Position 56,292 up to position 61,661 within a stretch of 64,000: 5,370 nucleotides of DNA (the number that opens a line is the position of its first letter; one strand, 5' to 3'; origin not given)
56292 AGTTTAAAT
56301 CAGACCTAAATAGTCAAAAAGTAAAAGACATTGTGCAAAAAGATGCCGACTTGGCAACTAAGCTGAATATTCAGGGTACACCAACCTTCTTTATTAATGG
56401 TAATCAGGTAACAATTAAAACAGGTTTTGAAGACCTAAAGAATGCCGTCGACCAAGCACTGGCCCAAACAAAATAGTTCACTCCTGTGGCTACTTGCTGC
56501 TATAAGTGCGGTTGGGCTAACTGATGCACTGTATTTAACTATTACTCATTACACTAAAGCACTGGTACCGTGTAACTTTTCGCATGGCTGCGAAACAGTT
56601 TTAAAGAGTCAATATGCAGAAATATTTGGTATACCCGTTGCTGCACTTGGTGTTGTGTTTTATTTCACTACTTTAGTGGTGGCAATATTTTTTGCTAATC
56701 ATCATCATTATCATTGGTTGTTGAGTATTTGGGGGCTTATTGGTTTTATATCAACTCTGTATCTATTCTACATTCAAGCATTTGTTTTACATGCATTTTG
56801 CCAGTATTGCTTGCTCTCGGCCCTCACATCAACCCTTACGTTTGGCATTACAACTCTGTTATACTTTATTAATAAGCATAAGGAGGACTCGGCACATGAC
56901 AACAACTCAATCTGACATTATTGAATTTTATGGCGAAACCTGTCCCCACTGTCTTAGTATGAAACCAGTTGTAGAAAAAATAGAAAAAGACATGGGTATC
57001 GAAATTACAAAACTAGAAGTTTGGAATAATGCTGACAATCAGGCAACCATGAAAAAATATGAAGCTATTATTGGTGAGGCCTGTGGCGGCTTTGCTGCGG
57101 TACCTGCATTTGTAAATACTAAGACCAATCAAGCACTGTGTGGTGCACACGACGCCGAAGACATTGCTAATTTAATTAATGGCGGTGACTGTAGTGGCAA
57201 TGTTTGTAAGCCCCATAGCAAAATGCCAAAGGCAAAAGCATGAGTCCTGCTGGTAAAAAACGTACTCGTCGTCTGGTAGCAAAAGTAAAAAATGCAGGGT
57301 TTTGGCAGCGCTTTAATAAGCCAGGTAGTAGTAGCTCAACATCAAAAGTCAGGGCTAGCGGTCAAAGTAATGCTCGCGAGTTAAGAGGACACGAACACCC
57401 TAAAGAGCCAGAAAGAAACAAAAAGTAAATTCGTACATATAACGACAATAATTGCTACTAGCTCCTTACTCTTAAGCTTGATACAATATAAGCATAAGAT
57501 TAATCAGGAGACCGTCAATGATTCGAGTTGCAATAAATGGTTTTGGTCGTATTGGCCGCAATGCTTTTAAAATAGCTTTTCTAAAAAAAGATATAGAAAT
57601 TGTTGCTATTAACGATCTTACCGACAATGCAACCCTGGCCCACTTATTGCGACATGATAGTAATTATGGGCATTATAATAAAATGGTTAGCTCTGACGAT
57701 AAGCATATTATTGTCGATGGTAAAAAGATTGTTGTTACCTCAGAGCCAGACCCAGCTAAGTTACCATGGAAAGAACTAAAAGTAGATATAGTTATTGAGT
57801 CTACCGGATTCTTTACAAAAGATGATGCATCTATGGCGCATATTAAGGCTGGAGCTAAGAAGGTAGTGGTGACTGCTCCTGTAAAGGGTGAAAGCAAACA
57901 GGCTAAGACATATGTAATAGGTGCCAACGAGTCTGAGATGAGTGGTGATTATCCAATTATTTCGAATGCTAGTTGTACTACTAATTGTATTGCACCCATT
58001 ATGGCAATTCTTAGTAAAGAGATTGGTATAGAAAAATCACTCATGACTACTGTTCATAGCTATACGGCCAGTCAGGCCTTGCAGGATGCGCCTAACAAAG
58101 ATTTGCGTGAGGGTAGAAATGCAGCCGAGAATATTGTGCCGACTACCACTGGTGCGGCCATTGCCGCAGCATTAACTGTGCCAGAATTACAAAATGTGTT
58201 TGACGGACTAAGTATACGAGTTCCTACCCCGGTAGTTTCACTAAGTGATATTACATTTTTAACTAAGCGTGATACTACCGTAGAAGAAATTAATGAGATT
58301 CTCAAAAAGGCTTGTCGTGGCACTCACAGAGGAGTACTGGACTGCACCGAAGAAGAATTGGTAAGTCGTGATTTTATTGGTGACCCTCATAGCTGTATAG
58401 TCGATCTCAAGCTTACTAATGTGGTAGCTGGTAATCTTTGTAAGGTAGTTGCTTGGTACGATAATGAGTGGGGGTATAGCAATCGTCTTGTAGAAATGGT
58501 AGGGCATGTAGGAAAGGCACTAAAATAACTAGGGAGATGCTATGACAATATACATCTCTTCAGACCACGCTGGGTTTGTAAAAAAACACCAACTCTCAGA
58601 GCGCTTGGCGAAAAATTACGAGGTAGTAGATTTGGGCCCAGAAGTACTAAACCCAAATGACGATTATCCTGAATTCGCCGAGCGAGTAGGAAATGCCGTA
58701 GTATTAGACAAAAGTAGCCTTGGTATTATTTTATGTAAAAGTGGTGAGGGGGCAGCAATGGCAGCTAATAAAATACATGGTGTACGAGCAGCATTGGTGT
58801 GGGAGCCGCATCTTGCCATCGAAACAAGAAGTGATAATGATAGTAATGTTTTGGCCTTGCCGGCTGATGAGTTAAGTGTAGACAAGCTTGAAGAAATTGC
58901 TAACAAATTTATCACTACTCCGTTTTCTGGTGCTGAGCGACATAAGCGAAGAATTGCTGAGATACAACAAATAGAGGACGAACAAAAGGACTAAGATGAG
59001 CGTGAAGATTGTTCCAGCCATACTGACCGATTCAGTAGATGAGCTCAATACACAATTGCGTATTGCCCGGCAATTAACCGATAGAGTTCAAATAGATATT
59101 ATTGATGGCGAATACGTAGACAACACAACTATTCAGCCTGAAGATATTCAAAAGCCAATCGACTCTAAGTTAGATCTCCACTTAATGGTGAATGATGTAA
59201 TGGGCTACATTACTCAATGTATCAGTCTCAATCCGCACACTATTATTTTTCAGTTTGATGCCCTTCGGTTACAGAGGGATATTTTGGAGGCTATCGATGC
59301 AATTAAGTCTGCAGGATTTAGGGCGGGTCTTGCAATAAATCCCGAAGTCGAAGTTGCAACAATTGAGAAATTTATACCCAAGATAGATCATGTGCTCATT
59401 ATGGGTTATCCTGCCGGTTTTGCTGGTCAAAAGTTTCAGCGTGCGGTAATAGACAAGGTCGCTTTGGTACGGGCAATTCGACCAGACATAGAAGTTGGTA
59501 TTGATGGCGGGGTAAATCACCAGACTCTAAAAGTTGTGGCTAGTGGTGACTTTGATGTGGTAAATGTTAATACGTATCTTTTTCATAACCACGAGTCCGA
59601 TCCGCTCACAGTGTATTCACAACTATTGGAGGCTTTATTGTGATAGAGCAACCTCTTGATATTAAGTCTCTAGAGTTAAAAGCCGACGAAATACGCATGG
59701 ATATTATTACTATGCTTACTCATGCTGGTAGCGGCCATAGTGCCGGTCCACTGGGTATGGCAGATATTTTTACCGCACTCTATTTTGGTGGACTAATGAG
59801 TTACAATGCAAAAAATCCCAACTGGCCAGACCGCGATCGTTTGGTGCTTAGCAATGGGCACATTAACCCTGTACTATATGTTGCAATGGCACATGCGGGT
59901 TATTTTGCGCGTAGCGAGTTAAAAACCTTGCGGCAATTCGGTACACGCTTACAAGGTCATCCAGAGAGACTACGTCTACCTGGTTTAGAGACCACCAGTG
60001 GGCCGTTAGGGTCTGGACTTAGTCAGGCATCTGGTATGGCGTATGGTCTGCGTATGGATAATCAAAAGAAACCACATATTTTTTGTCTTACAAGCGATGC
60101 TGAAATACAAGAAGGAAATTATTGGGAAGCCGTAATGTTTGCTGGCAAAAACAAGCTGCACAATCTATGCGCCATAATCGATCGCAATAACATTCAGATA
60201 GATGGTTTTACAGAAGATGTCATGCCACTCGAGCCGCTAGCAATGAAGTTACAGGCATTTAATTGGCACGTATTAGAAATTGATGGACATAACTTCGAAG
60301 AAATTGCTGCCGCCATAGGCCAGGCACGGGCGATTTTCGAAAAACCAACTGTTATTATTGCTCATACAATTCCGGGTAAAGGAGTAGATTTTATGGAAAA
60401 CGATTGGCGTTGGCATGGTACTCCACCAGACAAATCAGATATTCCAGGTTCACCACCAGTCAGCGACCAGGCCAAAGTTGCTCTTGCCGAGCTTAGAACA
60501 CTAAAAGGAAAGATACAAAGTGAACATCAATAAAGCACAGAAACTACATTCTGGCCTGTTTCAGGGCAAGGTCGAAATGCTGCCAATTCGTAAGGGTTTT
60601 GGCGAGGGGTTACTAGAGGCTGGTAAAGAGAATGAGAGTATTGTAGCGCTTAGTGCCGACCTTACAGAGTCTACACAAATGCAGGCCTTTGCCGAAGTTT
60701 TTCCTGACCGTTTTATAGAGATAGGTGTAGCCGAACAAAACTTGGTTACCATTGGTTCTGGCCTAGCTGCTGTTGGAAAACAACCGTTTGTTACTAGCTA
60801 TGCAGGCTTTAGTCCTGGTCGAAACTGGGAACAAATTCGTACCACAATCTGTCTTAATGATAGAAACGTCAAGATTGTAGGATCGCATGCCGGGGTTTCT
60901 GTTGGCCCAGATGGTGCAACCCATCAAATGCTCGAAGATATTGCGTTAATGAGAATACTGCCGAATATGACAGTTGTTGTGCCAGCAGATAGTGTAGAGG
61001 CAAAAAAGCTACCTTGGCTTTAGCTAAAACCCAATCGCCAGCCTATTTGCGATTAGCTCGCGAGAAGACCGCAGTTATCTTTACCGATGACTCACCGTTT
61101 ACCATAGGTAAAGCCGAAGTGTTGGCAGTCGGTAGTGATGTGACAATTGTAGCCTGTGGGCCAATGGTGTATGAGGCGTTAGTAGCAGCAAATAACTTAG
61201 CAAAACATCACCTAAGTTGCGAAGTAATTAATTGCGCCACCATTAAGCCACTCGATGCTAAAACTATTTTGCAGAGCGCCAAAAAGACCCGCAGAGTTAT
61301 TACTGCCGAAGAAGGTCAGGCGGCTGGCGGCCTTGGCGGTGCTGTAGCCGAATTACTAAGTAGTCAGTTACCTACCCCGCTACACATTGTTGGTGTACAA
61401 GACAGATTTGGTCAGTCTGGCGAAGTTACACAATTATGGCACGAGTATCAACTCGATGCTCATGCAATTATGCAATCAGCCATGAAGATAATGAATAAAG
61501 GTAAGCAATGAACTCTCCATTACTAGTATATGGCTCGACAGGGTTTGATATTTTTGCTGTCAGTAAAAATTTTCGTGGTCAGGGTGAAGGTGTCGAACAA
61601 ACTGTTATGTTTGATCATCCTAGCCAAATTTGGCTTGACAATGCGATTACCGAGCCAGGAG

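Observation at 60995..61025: Transketolase C-subunit split exactly at an A_AAA_AAG slippery heptamer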

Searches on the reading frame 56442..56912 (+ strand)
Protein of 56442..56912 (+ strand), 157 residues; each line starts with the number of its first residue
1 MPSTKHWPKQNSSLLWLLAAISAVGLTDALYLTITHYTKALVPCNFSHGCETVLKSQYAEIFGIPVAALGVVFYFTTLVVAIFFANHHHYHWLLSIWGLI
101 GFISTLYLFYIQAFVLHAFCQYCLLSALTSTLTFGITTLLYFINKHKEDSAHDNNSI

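Call 6: search_protein_families(library=pfam, proteins=[window:56442-56912:+])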
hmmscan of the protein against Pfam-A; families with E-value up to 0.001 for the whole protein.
window:56442-56912:+ (157 aa): 1 family
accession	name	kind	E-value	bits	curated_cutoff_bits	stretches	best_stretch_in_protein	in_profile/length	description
PF07884.19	VKOR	-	4.2e-27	95.4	27.5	1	16-137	1-133/134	Vitamin K epoxide reductase family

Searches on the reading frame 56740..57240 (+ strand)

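Call 6: search_protein_families(library=pfam, proteins=[window:56740-57240:+])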
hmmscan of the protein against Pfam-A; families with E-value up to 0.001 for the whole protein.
window:56740-57240:+ (167 aa): 1 family
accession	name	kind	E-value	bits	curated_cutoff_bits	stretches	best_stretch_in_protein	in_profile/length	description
PF00085.26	Thioredoxin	-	2.4e-06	27.9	23.5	1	57-102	19-66/103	Thioredoxin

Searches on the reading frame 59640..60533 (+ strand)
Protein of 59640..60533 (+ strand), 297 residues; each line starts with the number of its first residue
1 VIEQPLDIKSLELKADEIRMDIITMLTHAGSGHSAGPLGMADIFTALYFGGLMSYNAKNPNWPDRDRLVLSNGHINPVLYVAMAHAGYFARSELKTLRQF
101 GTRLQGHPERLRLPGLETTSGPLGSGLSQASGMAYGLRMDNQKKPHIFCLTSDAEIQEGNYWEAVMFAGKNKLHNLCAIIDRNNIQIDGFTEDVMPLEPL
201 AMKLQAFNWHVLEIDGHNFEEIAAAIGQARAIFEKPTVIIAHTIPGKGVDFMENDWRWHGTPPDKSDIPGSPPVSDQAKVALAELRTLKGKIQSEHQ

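Call 6: search_protein_families(library=pfam, proteins=[window:59640-60530:+])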
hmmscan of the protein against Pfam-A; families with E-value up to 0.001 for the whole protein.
window:59640-60530:+ (297 aa): 3 families
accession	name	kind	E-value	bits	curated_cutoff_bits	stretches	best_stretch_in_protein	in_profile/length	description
PF00456.26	Transketolase_N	-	4.3e-57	194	22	1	15-268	6-268/334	Transketolase, thiamine diphosphate binding domain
PF13292.11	DXP_synthase_N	-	3.8e-09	36.7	21.2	1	6-187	13-175/274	1-deoxy-D-xylulose-5-phosphate synthase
PF00676.26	E1_dh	-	0.00055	19.4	22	1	118-239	98-220/300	Dehydrogenase E1 component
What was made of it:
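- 59640..60533 (+): tktN, the N-terminal (thiamine-diphosphate-binding) subunit of the split transketolase. It is intact. Pfam Transketolase_N, E = 4e-57 (call 6).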

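Call 8: find_encoding_contigs(protein=window:59640-60533:+, flank=4000, max_places=10)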
Protein window:59640-60533:+ (297 aa): 9 contigs read that carry it; 6 places shown.
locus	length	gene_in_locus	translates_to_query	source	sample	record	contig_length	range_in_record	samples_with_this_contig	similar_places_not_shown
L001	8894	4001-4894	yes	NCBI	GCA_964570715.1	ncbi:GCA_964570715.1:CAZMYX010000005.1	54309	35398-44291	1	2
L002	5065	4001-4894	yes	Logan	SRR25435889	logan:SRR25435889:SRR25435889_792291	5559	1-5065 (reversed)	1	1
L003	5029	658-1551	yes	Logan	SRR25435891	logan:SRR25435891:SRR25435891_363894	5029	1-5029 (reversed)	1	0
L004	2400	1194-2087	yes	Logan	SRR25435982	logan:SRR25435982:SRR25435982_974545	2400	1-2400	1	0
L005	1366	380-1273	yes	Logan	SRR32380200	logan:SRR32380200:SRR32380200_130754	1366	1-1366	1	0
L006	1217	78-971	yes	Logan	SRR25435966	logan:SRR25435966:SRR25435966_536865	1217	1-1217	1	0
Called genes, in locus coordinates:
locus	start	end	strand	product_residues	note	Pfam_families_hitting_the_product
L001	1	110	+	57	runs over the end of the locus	PF00471:Ribosomal_L33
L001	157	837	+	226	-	PF13462:Thioredoxin_4, PF01323:DSBA, PF13743:Thioredoxin_5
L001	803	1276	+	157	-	PF07884:VKOR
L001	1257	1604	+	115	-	PF00085:Thioredoxin (weak)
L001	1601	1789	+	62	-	-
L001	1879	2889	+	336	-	PF00044:Gp_dh_N, PF02800:Gp_dh_C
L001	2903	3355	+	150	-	PF02502:LacAB_rpiB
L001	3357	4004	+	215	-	PF00834:Ribul_P_3_epim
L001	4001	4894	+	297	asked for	PF13292:DXP_synthase_N (weak), PF00456:Transketolase_N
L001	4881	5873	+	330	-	PF02779:Transket_pyr, PF02780:Transketolase_C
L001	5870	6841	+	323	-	PF00294:PfkB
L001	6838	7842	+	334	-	PF00294:PfkB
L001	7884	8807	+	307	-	PF00070:Pyr_redox (faint), PF00890:FAD_binding_2 (weak), PF01134:GIDA (faint), PF01946:Thi4 (faint), PF03486:HI0933_like (faint), PF07992:Pyr_redox_2, PF12831:FAD_oxidored (weak), PF13738:Pyr_redox_3, +1 more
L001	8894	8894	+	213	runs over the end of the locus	-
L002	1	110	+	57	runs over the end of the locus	PF00471:Ribosomal_L33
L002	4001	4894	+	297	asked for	PF13292:DXP_synthase_N (weak), PF00456:Transketolase_N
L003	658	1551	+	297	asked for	PF13292:DXP_synthase_N (weak), PF00456:Transketolase_N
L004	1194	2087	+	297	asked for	PF13292:DXP_synthase_N (weak), PF00456:Transketolase_N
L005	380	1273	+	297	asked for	PF13292:DXP_synthase_N (weak), PF00456:Transketolase_N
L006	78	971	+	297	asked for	PF13292:DXP_synthase_N (weak), PF00456:Transketolase_N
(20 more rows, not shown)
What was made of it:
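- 59640..60533 (+): An identical 297-aa product is found on 9 other contigs (call 8).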

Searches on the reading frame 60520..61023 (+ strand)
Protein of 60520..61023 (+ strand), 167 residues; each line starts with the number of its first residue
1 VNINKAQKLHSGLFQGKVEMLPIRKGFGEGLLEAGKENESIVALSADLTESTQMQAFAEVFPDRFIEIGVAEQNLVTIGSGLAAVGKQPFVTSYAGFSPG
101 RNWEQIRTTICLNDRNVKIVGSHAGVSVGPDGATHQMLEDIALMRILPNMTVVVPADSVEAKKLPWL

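Call 9: find_encoding_contigs(protein=window:60520-61023:+, flank=4000, max_places=10)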
Protein window:60520-61023:+ (167 aa): no gene with exactly this product is on record in the collection.
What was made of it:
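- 60520..61023 (+): The 5' fragment of tktC in frame 1 (167 aa), ending at TAG 61021-61023 after four out-of-frame codons (LPWL). No gene with this product is on record in public assemblies (call 9).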

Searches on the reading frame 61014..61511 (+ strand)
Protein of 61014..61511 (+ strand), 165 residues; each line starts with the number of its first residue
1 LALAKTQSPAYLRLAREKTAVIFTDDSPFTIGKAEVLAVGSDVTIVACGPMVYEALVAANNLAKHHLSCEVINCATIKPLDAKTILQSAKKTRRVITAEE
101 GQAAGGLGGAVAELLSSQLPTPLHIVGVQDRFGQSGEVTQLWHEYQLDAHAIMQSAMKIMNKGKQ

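Call 16: find_encoding_contigs(protein=window:61014-61511:+, flank=3000, max_places=10)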
Protein window:61014-61511:+ (165 aa): no gene with exactly this product is on record in the collection.
